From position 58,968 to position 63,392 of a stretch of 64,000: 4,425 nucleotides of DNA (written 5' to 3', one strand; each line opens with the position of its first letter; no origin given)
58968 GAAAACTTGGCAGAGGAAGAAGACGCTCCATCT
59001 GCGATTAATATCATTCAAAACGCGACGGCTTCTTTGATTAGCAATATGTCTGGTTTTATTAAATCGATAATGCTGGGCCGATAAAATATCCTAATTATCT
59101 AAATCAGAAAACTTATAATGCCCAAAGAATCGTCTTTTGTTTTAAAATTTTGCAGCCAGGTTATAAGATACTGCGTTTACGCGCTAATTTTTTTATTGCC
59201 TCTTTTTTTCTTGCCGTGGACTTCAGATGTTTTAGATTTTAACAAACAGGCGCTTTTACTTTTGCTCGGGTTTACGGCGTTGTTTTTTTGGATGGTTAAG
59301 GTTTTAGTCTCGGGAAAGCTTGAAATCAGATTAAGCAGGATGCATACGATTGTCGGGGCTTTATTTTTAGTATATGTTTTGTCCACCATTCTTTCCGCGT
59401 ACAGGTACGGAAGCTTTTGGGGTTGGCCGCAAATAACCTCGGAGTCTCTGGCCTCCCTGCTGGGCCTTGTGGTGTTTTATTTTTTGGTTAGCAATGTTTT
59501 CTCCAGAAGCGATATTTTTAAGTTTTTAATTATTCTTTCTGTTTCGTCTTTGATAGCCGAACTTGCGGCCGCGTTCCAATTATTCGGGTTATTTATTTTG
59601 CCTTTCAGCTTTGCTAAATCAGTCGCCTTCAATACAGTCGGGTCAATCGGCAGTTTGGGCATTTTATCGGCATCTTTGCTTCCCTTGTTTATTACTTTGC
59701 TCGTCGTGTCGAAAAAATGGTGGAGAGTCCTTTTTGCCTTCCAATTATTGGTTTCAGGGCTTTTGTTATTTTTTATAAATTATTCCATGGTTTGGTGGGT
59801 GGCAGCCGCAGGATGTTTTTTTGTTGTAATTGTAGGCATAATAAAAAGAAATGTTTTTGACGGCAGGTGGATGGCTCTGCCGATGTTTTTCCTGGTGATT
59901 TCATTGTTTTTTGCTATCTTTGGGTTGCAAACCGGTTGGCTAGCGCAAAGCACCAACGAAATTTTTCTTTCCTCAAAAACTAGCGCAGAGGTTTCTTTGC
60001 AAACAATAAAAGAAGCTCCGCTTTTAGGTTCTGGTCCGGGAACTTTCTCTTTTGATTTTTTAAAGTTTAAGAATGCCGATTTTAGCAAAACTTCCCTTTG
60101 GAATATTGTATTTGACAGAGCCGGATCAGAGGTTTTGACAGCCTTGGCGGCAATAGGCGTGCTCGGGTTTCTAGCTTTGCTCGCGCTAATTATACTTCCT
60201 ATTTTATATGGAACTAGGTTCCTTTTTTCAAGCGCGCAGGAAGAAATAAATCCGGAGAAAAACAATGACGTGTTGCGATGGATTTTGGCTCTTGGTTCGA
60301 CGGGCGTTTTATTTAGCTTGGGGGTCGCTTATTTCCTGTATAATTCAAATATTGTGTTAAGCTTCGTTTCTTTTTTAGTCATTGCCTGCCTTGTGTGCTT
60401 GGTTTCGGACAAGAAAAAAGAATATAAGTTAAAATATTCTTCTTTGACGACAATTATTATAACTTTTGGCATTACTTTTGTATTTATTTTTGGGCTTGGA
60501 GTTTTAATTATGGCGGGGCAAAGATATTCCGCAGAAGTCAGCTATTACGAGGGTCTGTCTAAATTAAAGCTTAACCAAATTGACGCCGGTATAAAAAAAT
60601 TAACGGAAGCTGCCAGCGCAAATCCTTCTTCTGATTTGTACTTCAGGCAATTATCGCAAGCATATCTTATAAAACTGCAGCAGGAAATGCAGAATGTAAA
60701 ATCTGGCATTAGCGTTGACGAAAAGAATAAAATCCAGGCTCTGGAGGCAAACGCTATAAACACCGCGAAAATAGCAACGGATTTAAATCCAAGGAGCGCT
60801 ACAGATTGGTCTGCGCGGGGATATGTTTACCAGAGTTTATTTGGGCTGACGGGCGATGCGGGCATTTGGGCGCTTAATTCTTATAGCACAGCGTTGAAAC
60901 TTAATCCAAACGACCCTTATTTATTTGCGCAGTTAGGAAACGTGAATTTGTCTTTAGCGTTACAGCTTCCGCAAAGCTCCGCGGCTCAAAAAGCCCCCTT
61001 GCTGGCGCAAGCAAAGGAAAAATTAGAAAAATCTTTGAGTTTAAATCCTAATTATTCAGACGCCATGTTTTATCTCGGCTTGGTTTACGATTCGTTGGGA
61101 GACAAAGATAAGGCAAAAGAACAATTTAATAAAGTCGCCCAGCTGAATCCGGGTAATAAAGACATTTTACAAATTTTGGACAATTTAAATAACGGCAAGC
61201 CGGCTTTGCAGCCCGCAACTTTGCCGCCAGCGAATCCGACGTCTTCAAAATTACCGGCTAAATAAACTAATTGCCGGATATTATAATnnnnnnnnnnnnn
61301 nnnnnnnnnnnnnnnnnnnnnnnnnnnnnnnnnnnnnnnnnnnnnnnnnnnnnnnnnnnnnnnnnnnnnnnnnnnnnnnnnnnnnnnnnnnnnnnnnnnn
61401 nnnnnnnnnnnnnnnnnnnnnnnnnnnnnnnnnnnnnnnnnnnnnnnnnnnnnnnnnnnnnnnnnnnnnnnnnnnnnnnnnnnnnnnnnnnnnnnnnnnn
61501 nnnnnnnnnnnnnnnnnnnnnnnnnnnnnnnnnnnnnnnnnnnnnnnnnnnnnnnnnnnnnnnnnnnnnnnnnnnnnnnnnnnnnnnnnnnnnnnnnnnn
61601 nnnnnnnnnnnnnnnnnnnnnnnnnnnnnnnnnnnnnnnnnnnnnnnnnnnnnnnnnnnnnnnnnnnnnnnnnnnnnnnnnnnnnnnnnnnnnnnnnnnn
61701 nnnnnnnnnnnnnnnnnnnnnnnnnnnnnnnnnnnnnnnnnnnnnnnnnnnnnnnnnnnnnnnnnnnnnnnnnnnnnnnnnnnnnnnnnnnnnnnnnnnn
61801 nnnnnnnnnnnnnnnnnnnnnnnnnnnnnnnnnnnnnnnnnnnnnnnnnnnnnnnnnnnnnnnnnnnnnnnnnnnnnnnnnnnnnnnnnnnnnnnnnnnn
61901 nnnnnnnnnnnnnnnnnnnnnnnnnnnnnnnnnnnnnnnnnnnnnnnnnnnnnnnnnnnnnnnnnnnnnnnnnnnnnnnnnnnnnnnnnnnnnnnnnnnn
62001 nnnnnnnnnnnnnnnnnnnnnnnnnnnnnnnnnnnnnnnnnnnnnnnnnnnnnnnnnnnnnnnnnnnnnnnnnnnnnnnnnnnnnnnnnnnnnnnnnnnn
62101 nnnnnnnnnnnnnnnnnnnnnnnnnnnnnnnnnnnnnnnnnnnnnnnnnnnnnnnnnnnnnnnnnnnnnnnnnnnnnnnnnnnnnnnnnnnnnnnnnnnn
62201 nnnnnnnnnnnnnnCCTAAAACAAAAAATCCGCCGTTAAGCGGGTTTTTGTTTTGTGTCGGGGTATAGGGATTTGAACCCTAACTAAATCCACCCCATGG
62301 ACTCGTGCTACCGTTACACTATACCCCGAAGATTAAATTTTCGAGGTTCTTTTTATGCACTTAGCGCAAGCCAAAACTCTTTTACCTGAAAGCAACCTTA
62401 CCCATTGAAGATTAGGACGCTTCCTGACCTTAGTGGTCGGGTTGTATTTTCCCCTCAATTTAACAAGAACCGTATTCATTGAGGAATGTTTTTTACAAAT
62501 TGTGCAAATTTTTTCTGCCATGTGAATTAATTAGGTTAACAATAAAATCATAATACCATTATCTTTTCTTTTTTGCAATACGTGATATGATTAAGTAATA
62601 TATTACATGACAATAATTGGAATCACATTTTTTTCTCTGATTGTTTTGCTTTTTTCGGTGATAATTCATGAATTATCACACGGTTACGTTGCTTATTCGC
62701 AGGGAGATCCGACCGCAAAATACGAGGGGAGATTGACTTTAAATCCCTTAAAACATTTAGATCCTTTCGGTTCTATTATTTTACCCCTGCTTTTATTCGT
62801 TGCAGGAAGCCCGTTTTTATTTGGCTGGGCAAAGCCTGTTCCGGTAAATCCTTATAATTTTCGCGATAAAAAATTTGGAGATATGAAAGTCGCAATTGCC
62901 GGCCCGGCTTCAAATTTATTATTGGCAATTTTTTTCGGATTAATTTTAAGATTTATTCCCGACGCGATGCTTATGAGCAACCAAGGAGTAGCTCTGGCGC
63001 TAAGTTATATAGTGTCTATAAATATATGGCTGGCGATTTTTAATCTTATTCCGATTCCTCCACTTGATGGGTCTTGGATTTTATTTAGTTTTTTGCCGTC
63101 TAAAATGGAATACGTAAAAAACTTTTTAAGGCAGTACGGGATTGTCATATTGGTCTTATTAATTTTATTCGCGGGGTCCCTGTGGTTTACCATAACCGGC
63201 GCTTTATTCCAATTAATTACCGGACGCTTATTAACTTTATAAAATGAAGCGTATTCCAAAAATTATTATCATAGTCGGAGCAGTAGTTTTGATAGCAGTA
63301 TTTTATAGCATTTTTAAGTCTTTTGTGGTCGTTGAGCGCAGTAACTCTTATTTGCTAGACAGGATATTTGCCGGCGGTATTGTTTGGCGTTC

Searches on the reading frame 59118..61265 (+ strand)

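Call 96: search_protein_families(library=pfam, max_evalue=0.00001, proteins=[window:59118-61265:+])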
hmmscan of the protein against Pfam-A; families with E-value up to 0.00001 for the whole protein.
window:59118-61265:+ (715 aa): 7 families
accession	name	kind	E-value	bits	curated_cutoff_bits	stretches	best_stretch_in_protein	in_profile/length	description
PF07719.23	TPR_2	-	1.8e-13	49.9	27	1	648-680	2-34/34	Tetratricopeptide repeat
PF13431.12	TPR_17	-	1e-10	41.4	24.4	0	636-667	2-33/34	Tetratricopeptide repeat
PF00515.34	TPR_1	-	1.2e-08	34.8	27.8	0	648-680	2-34/34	Tetratricopeptide repeat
PF13414.12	TPR_11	-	2.9e-08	33.7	26.8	0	585-611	13-39/42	TPR repeat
PF13181.12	TPR_8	-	3.8e-07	30.2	25.7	0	650-679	4-33/34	Tetratricopeptide repeat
PF13174.12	TPR_6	-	8e-07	29.8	26.3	0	648-679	1-32/33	Tetratricopeptide repeat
PF13432.12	TPR_16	-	8e-07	29.8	32.7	0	629-680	13-64/65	Tetratricopeptide repeat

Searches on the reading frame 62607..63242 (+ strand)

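Call 96: search_protein_families(library=pfam, max_evalue=0.00001, proteins=[window:62607-63242:+])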
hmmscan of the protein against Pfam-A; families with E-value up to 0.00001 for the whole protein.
window:62607-63242:+ (211 aa): 1 family
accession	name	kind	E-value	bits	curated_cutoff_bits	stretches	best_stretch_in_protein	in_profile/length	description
PF02163.28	Peptidase_M50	-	3.1e-16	59.8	27.2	1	124-185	155-221/221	Peptidase family M50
